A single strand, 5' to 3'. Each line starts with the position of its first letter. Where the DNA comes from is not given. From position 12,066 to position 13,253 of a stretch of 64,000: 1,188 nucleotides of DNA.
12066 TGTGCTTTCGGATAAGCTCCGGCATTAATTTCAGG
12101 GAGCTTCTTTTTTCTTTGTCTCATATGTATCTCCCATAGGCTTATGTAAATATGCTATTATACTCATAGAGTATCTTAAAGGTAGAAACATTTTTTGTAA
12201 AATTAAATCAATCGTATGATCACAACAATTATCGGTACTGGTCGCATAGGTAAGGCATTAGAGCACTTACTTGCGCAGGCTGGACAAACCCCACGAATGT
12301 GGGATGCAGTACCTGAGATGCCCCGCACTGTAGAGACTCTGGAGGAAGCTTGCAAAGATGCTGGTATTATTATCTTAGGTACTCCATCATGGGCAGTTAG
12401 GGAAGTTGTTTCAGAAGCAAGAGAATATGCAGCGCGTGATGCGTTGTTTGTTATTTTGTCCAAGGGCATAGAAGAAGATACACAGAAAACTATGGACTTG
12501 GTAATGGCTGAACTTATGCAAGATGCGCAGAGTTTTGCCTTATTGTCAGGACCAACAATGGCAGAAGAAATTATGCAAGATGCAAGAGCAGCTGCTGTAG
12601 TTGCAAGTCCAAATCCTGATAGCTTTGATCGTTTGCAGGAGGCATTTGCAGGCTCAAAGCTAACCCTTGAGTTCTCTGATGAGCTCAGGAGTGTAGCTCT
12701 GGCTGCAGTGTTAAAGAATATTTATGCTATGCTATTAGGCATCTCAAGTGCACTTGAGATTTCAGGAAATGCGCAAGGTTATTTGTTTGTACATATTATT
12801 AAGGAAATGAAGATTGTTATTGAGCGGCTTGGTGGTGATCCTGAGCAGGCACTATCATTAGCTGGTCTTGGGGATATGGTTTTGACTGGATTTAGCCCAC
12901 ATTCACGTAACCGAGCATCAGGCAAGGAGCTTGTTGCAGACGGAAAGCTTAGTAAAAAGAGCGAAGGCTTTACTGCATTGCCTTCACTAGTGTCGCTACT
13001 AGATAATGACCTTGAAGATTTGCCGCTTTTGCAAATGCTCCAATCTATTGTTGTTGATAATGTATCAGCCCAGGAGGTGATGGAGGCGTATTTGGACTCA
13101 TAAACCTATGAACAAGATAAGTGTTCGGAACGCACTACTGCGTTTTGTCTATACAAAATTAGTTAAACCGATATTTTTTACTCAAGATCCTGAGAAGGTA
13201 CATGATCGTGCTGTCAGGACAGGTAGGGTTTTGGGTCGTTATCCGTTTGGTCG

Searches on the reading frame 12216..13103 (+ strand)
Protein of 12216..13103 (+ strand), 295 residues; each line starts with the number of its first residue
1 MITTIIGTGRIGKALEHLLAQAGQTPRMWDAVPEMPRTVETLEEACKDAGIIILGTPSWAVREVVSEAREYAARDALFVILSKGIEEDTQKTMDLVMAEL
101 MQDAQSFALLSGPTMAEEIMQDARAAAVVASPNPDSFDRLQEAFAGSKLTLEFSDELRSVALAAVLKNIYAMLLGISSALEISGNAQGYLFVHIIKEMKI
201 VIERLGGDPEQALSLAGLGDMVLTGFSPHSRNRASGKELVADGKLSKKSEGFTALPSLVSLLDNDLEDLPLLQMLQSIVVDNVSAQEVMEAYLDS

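Call 56: search_protein_families(library=pfam, proteins=[window:12216-13103:+], max_evalue=0.00001)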
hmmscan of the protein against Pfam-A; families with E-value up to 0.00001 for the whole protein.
window:12216-13103:+ (295 aa): 3 families
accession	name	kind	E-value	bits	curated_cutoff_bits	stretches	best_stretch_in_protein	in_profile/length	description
PF07479.19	NAD_Gly3P_dh_C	-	1.2e-25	90.9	25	1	158-290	3-142/142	NAD-dependent glycerol-3-phosphate dehydrogenase C-terminus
PF01210.29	NAD_Gly3P_dh_N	-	2e-24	86.8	23.1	1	37-134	58-155/158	NAD-dependent glycerol-3-phosphate dehydrogenase N-terminus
PF20618.3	GPD_NAD_C_bact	-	3.6e-07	31.1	27.6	1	216-249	1-34/66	Bacterial GPD, NAD-dependent C-terminal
